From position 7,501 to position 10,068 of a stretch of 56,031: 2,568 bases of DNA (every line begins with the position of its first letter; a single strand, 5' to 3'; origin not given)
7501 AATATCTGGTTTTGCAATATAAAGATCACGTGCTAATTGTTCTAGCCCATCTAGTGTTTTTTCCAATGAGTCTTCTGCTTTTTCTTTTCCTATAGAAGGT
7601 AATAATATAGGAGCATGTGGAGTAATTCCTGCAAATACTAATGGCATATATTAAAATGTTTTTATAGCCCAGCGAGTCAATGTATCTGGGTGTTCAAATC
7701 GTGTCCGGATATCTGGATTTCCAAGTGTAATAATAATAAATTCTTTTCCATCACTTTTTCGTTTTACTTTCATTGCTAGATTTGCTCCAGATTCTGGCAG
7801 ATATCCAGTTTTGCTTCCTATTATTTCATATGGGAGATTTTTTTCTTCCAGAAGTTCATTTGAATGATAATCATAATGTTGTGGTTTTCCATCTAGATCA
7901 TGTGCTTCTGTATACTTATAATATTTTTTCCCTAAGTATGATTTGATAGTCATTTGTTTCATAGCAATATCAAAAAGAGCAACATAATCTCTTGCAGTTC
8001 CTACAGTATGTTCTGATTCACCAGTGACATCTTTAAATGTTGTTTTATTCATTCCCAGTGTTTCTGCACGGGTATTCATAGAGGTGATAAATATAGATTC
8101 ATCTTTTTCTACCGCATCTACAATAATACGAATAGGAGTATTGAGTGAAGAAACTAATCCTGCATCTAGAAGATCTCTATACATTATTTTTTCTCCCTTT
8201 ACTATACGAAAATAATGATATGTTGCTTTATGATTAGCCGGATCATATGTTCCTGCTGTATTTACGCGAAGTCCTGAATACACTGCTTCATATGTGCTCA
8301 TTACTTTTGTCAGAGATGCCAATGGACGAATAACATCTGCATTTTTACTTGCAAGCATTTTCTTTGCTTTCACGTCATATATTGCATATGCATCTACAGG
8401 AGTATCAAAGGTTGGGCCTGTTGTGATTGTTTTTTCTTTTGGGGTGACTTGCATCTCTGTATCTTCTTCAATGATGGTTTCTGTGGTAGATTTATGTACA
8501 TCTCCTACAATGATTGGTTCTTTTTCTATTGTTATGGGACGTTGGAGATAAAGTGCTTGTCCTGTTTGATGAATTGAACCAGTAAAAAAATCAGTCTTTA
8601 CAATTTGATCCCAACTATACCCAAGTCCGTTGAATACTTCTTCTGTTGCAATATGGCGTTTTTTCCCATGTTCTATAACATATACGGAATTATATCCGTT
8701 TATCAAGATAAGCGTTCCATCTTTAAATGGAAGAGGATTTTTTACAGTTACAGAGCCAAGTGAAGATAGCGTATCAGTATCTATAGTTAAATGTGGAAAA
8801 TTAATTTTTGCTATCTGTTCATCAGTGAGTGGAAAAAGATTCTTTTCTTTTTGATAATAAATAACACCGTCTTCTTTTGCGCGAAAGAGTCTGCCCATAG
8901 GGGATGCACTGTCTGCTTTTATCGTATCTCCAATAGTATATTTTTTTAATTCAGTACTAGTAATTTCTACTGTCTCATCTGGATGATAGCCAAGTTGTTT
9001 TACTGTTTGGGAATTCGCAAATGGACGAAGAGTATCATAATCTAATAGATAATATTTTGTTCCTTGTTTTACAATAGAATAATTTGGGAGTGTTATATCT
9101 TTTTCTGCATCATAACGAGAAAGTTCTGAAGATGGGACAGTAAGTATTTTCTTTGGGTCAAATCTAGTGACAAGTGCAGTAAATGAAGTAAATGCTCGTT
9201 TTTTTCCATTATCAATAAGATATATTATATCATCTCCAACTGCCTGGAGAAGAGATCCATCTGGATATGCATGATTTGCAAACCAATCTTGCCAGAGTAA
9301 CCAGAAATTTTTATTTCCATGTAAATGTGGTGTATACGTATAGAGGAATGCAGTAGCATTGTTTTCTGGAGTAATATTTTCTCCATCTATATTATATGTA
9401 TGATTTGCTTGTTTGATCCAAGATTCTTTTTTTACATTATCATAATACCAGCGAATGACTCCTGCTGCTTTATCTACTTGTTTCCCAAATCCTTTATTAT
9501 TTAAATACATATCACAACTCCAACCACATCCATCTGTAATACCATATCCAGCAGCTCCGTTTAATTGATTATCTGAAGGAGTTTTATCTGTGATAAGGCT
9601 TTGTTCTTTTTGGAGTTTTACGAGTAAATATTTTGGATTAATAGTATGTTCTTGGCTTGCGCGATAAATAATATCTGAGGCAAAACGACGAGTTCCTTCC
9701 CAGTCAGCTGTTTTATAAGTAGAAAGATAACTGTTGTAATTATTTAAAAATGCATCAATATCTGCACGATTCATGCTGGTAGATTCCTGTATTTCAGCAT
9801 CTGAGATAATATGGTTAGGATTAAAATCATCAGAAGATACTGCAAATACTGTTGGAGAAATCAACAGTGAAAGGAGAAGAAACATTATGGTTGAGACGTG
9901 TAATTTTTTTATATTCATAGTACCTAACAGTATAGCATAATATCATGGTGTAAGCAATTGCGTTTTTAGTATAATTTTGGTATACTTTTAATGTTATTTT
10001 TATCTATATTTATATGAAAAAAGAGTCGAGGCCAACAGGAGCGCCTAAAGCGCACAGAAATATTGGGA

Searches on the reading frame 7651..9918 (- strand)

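Call 28: search_protein_families(library=pfam, proteins=[window:7651-9918:-], max_evalue=0.00001)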
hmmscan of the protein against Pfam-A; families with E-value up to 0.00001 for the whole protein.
window:7651-9918:- (755 aa): 1 family
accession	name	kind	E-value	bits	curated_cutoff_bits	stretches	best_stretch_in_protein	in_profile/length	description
PF00768.25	Peptidase_S11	-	1.7e-25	90.3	27.6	1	508-734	12-237/239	D-alanyl-D-alanine carboxypeptidase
